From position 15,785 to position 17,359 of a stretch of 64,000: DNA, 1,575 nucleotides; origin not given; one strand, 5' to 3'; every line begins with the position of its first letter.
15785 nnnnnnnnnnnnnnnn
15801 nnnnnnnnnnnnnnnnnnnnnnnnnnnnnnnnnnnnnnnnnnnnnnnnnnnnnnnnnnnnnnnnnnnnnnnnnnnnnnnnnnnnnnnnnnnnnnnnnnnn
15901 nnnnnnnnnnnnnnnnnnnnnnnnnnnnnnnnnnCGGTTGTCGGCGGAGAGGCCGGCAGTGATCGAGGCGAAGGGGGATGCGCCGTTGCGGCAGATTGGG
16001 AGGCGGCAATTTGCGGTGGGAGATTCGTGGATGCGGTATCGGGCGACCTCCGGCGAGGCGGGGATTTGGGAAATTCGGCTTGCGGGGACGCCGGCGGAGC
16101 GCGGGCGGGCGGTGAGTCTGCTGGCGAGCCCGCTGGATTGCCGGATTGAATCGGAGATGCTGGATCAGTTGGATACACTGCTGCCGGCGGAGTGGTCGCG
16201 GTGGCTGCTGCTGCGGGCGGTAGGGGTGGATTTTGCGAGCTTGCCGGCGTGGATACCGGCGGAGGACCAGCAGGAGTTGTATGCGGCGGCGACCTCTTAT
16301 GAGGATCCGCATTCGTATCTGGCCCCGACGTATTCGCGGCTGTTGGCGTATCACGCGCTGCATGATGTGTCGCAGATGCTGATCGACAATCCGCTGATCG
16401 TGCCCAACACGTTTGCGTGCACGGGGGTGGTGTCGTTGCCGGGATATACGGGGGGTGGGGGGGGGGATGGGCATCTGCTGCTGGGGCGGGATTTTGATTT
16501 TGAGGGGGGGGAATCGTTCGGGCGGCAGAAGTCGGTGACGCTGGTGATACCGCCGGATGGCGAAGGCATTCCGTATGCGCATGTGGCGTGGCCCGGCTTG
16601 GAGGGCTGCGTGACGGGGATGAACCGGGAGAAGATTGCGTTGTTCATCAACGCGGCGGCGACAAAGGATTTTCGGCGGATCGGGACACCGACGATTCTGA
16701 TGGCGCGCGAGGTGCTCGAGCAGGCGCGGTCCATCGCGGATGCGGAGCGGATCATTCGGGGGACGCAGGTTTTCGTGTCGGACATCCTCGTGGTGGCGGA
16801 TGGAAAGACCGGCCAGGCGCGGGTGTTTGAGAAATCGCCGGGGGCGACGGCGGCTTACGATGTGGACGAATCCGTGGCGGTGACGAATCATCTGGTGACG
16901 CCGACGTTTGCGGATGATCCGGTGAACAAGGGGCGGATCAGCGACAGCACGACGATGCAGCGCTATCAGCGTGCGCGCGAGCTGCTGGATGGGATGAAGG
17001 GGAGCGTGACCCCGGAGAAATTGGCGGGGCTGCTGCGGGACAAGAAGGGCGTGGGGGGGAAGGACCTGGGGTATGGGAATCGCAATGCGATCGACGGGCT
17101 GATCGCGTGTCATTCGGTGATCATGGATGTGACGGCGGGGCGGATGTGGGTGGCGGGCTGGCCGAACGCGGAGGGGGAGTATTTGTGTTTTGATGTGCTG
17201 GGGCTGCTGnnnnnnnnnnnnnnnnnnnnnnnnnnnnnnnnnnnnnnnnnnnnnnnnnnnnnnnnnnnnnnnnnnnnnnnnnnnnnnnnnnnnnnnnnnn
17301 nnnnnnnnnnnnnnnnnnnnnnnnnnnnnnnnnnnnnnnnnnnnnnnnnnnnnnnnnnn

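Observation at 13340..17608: MMPL exporter fused in-frame to a C45/Ntn-hydrolase acyltransferase-like domain and TPR repeats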

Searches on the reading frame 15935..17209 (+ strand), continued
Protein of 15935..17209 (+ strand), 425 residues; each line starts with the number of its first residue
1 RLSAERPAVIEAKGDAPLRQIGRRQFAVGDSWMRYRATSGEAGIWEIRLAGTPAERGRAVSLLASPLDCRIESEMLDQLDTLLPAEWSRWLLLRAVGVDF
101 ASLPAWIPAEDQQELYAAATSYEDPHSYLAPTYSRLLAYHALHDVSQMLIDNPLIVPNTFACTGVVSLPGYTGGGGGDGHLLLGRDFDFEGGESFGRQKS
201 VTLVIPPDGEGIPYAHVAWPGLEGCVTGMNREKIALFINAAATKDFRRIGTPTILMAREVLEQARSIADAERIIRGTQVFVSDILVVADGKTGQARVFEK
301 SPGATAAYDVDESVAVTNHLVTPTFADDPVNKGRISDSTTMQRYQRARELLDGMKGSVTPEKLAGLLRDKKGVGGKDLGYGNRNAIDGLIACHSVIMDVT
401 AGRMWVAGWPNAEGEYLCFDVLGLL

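Call 106: search_protein_families(library=ncbifam, proteins=[L040:9393-10001:+, L040:13855-14349:+, L040:14515-16128:+, L040:16430-17659:-, L040:17659-19143:-, L040:19147-19563:-, L040:19563-20786:-, L040:20786-22411:-, L040:22411-23133:-], max_evalue=0.00001)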
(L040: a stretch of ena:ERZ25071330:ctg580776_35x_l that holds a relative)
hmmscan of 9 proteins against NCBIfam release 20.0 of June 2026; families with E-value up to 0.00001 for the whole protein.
L040:9393-10001:+ (203 aa): 3 families
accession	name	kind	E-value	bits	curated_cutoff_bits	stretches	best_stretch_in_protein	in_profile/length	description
TIGR00547.2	lolA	equivalog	5.9e-14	52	112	1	7-200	4-190/202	outer membrane lipoprotein periplasmic chaperone LolA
NF053544.1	LolA2_flexi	equivalog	3.9e-11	42.7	125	1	32-200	38-207/208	flexirubin biosynthesis/transport protein LolA2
NF000661.0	PRK00031.1-3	equivalog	8e-07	28.6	255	0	5-89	20-107/225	outer membrane lipoprotein chaperone LolA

L040:13855-14349:+ (165 aa): 0 families

L040:14515-16128:+ (538 aa): 10 families
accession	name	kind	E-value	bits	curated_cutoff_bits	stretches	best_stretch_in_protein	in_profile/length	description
NF058614.1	PPMAGASynPpgS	equivalog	3.4e-21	75.7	370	1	6-115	4-114/226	polyprenyl-phospho-N-acetylgalactosaminyl synthase PpgS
TIGR04182.1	glyco_TIGR04182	equivalog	4.8e-19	68.8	325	1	6-214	4-212/293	S-layer glycoprotein N-glycosyltransferase AglJ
NF041865.1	EpsU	equivalog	1.7e-13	50.4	700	1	8-111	45-156/394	exopolysaccharide biosynthesis GT2 family glycosyltransferase EpsU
NF041391.1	DPhHxTase_Halo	equivalog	1.2e-12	47.3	375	1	18-190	11-182/213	dolichyl-phosphate hexose transferase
NF005120.0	PRK06553.1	equivalog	8.4e-10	38.5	273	1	343-534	124-307/308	lipid A biosynthesis lauroyl acyltransferase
NF010496.0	PRK13915.1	equivalog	1.1e-09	37.8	262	1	6-71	35-113/307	glucosyl-3-phosphoglycerate synthase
NF005919.0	PRK07920.1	equivalog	1.3e-08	34.3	209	1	348-533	116-293/311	phosphatidylinositol mannoside acyltransferase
NF005150.0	PRK06628.1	equivalog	4e-08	33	350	1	349-533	112-288/290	lipid A biosynthesis lauroyl acyltransferase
TIGR03937.1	PgaC_IcaA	equivalog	3.8e-07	29.4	422.3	1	7-88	50-136/407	poly-beta-1,6-N-acetyl-D-glucosamine synthase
TIGR04283.1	glyco_like_mftF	equivalog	1.4e-06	28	182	1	6-101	3-95/221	TIGR04283 family arsenosugar biosynthesis glycosyltransferase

L040:16430-17659:- (410 aa): 20 families
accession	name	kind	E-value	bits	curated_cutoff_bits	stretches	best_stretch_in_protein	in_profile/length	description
NF006587.0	PRK09116.1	equivalog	1.4e-108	363.3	470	1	1-401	1-404/408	beta-ketoacyl-ACP synthase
TIGR03150.1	fabF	equivalog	2.4e-88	296.6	493.75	1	2-401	1-406/407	beta-ketoacyl-ACP synthase II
NF005589.0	PRK07314.1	subfamily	2.7e-83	280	387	1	1-402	3-410/413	beta-ketoacyl-ACP synthase II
NF004970.0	PRK06333.1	subfamily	3.8e-76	256.6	525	1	1-401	3-419/424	beta-ketoacyl-ACP synthase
NF005935.0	PRK07967.1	equivalog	5.4e-74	249.5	630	1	1-401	1-401/406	beta-ketoacyl-ACP synthase I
NF006274.0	PRK08439.1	equivalog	4.7e-65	219.9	621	1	1-400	1-402/406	beta-ketoacyl-ACP synthase II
NF006618.0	PRK09185.1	subfamily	1.4e-62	212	407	1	1-403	2-392/394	beta-ketoacyl-ACP synthase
NF005490.0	PRK07103.1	equivalog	1.7e-62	211.9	445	1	1-401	3-410/414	polyketide beta-ketoacyl:acyl carrier protein synthase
NF004618.0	PRK05952.1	equivalog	8.7e-58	196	455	1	3-403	3-382/384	beta-ketoacyl-ACP synthase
NF005916.1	PRK07910.1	equivalog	7.6e-57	193.1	560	1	3-403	13-417/418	KasA/KasB family beta-ketoacyl-ACP synthase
NF005076.0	PRK06501.1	equivalog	2.8e-56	191.2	629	1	4-403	13-422/425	beta-ketoacyl-ACP synthase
NF058662.1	cispenta_AmcF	equivalog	5e-56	190.3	325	1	4-401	2-367/369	cispentacin biosynthesis acyltransferase subunit AmcF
NF006434.0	PRK08722.1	equivalog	2e-55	188.3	759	1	2-401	4-411/414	beta-ketoacyl-ACP synthase II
NF045894.1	PKS_plus_SDR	equivalog_domain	2.3e-26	91.8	1740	1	82-367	100-380/1515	type I polyketide synthase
NF040607.1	mycolic_Pks13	equivalog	3e-23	81.3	2100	1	124-367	232-479/1680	polyketide synthase Pks13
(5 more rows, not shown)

L040:17659-19143:- (495 aa): 14 families
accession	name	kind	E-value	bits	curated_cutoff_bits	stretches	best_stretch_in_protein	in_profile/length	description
TIGR02734.1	crtI_fam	subfamily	1.3e-27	96.6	238.1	1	4-467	1-471/504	phytoene desaturase family protein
TIGR02733.1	desat_CrtD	equivalog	9.6e-23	80.6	549.7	1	4-75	4-75/492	C-3',4' desaturase CrtD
TIGR02730.1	carot_isom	equivalog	1e-20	74.1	586.9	1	4-267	3-282/493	carotenoid isomerase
NF045637.1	carotdesatCrtDProt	equivalog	1.8e-20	73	580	2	157-270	166-278/485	1-hydroxycarotenoid 3,4-desaturase CrtD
NF005560.0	PRK07233.1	equivalog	6.8e-17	61.4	252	1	5-82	4-79/435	hypothetical protein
NF058655.1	CrtID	equivalog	1.9e-14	53.4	640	1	5-54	2-51/478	bifunctional phytoene desaturase/3,4-desaturase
NF042421.1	hydcarot_desat_CrtD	equivalog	2.3e-12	46.1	500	1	1-53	1-53/487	1-hydroxycarotenoid 3,4-desaturase CrtD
TIGR03467.1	HpnE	equivalog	3.9e-12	46.2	283.05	1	5-86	2-88/430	hydroxysqualene dehydroxylase HpnE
NF045689.1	BCarotKetCrtO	equivalog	1.5e-10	40.3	1000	0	197-264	227-293/563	beta-carotene ketolase CrtO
NF001933.0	PRK00711.1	subfamily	5.1e-07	29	383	0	5-37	4-36/429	D-amino acid dehydrogenase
NF005313.0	PRK06847.1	subfamily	6.9e-07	28.5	372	0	4-34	7-37/375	hypothetical protein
NF009410.0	PRK12771.1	subfamily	8.9e-07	27.9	516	1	5-41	142-178/566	NAD(P)-binding protein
NF005566.0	PRK07236.1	subfamily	5.8e-06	25.5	333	0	2-34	7-39/386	hypothetical protein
NF009454.0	PRK12814.1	equivalog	7.9e-06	24.5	916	0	5-41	197-233/657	putative NADPH-dependent glutamate synthase small subunit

L040:19147-19563:- (139 aa): 4 families
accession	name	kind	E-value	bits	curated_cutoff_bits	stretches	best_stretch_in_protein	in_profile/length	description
NF000582.1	PRK00006.1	equivalog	5.2e-27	94.5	113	1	5-131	4-134/137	3-hydroxyacyl-ACP dehydratase FabZ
TIGR01750.1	fabZ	equivalog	1.3e-24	86.6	155.15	1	3-131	3-138/141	3-hydroxyacyl-ACP dehydratase FabZ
NF009667.0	PRK13188.1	equivalog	1.7e-23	83.1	465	1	4-132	324-457/464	bifunctional UDP-3-O-[3-hydroxymyristoyl] N-acetylglucosamine deacetylase/3-hydroxyacyl-ACP dehydratase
NF058663.1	cispen_cyc_AmcE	equivalog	1.7e-07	31.4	140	1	3-129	6-137/153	cispentacin biosynthesis cyclizing decarboxylase AmcE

L040:19563-20786:- (408 aa): 25 families
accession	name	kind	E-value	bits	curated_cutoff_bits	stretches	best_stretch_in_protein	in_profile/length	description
NF005935.0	PRK07967.1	equivalog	1.7e-106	356.5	630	1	5-407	2-403/406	beta-ketoacyl-ACP synthase I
TIGR03150.1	fabF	equivalog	7.2e-100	334.5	493.75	1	6-405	2-406/407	beta-ketoacyl-ACP synthase II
NF005589.0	PRK07314.1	subfamily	5.2e-97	325.2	387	1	5-407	4-411/413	beta-ketoacyl-ACP synthase II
NF006587.0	PRK09116.1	equivalog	6.8e-87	291.9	470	1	5-407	2-406/408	beta-ketoacyl-ACP synthase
NF004970.0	PRK06333.1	subfamily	2.5e-85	286.9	525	1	5-407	4-421/424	beta-ketoacyl-ACP synthase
NF006274.0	PRK08439.1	equivalog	5e-72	242.9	621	1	5-405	2-403/406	beta-ketoacyl-ACP synthase II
NF006434.0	PRK08722.1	equivalog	2.3e-69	234.3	759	1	5-406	4-412/414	beta-ketoacyl-ACP synthase II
NF006618.0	PRK09185.1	subfamily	1.2e-66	225.4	407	1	5-407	3-392/394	beta-ketoacyl-ACP synthase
NF005490.0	PRK07103.1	equivalog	6.2e-65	219.9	445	1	5-407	4-412/414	polyketide beta-ketoacyl:acyl carrier protein synthase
NF005916.1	PRK07910.1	equivalog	7.9e-61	206.2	560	1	4-403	11-413/418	KasA/KasB family beta-ketoacyl-ACP synthase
NF005076.0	PRK06501.1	equivalog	2.1e-58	198.2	629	1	5-405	10-420/425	beta-ketoacyl-ACP synthase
NF004618.0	PRK05952.1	equivalog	2.6e-54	184.6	455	1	7-406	4-381/384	beta-ketoacyl-ACP synthase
NF058662.1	cispenta_AmcF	equivalog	7.5e-50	170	325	1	7-406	2-368/369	cispentacin biosynthesis acyltransferase subunit AmcF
NF040607.1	mycolic_Pks13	equivalog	9.7e-31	106.1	2100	1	86-406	199-524/1680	polyketide synthase Pks13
NF045894.1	PKS_plus_SDR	equivalog_domain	4.5e-30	104.1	1740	1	124-407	132-426/1515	type I polyketide synthase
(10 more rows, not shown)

L040:20786-22411:- (542 aa): 21 families
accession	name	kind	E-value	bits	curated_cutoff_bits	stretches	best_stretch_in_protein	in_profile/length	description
NF006618.0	PRK09185.1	subfamily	2.9e-67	227.4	407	1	60-369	78-392/394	beta-ketoacyl-ACP synthase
TIGR03150.1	fabF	equivalog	4.9e-54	183.6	493.75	1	122-367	142-406/407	beta-ketoacyl-ACP synthase II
NF058662.1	cispenta_AmcF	equivalog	2.9e-50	171.3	325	1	4-330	3-323/369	cispentacin biosynthesis acyltransferase subunit AmcF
NF005589.0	PRK07314.1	subfamily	1.7e-49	168.7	387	1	123-367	146-409/413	beta-ketoacyl-ACP synthase II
NF004618.0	PRK05952.1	equivalog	2.3e-49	168.3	455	1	3-368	4-381/384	beta-ketoacyl-ACP synthase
NF004970.0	PRK06333.1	subfamily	3e-44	151.5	525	1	124-331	156-375/424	beta-ketoacyl-ACP synthase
NF005076.0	PRK06501.1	equivalog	9.9e-37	126.8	629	1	127-369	161-422/425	beta-ketoacyl-ACP synthase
NF006274.0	PRK08439.1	equivalog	1.1e-35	123.2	621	1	127-366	148-402/406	beta-ketoacyl-ACP synthase II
NF006587.0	PRK09116.1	equivalog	7.2e-34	117.2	470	1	128-330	151-359/408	beta-ketoacyl-ACP synthase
NF005916.1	PRK07910.1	equivalog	2.1e-32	112.5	560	1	118-368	148-416/418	KasA/KasB family beta-ketoacyl-ACP synthase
NF006434.0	PRK08722.1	equivalog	3.9e-31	108.3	759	1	128-330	151-366/414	beta-ketoacyl-ACP synthase II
NF005490.0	PRK07103.1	equivalog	4.6e-30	105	445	1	124-367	152-410/414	polyketide beta-ketoacyl:acyl carrier protein synthase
NF045894.1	PKS_plus_SDR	equivalog_domain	2.6e-21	75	1740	1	124-330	156-372/1515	type I polyketide synthase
NF005935.0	PRK07967.1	equivalog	2.1e-20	73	630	1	124-326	145-352/406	beta-ketoacyl-ACP synthase I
NF053555.1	prodigi_MBC_PigJ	equivalog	1.2e-18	66.8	900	1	120-334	492-707/759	prodigiosin MBC biosynthesis protein PigJ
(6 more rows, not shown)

L040:22411-23133:- (241 aa): 8 families
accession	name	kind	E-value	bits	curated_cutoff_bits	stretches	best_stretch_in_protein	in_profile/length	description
TIGR02764.1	spore_ybaN_pdaB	equivalog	1.8e-31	109.4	237.4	1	58-240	6-191/191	polysaccharide deacetylase family sporulation protein PdaB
NF045820.1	PgAcgDacpgdA_Strep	equivalog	5.1e-25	88.2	800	1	50-240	260-448/463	peptidoglycan-N-acetylglucosamine deacetylase PgdA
TIGR04243.1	nodulat_NodB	equivalog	9.1e-24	84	240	1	59-231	3-176/197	chitooligosaccharide deacetylase NodB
NF045821.1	PgAcgDacpgdA1_Bac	equivalog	8.2e-18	64.3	400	1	59-237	89-272/282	peptidoglycan-N-acetylglucosamine deacetylase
NF045822.1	PgAcgDacpgdA2_Bac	equivalog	2.6e-17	63.1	400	1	57-232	69-254/274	peptidoglycan-N-acetylglucosamine deacetylase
TIGR02884.1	spore_pdaA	equivalog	7.1e-17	61.9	298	1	59-239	38-223/224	delta-lactam-biosynthetic de-N-acetylase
TIGR02873.1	spore_ylxY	hypoth_equivalog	7.5e-15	54.9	391.5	1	73-240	100-267/268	probable sporulation protein, polysaccharide deacetylase family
TIGR03006.1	pepcterm_polyde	equivalog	7.7e-09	35.1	276.2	1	73-155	36-118/272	XrtA system polysaccharide deacetylase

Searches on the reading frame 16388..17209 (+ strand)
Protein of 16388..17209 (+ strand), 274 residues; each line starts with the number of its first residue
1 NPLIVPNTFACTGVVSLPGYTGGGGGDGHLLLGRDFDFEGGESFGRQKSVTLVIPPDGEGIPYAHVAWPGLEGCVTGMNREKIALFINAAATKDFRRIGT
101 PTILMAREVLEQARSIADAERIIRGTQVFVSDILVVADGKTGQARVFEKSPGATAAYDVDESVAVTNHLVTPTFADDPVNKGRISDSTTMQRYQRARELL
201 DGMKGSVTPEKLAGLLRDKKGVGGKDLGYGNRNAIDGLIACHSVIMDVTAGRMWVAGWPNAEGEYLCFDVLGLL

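Call 93: search_solved_structures(query=window:16388-17209:+, max_evalue=10, show_alignments=3)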
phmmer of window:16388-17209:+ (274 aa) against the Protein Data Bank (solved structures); distinct sequences matched with E-value up to 10: 9.
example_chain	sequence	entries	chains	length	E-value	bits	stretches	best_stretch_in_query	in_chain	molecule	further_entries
2x1c_A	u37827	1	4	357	0.015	17.9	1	59-206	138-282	ACYL-COENZYME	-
2x1d_A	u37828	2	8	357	0.015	17.8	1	59-206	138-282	ACYL-COENZYME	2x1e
2d04_A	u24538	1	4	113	0.49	12.9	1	27-75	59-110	neoculin acidic subunit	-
6l4o_A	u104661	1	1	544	0.54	12.7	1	101-222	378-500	Apoptosis inhibitor 5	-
3u0r_A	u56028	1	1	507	0.68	12.4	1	101-221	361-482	Apoptosis inhibitor 5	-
28nt_b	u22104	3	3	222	0.95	12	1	60-146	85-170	Small ribosomal subunit protein uS2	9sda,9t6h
9lp2_A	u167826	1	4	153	1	11.9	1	86-142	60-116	dAID23.4L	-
3v6a_A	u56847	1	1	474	2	10.9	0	101-163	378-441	Apoptosis inhibitor 5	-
5cwn_A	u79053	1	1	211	2.1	10.8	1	92-156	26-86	Designed helical repeat protein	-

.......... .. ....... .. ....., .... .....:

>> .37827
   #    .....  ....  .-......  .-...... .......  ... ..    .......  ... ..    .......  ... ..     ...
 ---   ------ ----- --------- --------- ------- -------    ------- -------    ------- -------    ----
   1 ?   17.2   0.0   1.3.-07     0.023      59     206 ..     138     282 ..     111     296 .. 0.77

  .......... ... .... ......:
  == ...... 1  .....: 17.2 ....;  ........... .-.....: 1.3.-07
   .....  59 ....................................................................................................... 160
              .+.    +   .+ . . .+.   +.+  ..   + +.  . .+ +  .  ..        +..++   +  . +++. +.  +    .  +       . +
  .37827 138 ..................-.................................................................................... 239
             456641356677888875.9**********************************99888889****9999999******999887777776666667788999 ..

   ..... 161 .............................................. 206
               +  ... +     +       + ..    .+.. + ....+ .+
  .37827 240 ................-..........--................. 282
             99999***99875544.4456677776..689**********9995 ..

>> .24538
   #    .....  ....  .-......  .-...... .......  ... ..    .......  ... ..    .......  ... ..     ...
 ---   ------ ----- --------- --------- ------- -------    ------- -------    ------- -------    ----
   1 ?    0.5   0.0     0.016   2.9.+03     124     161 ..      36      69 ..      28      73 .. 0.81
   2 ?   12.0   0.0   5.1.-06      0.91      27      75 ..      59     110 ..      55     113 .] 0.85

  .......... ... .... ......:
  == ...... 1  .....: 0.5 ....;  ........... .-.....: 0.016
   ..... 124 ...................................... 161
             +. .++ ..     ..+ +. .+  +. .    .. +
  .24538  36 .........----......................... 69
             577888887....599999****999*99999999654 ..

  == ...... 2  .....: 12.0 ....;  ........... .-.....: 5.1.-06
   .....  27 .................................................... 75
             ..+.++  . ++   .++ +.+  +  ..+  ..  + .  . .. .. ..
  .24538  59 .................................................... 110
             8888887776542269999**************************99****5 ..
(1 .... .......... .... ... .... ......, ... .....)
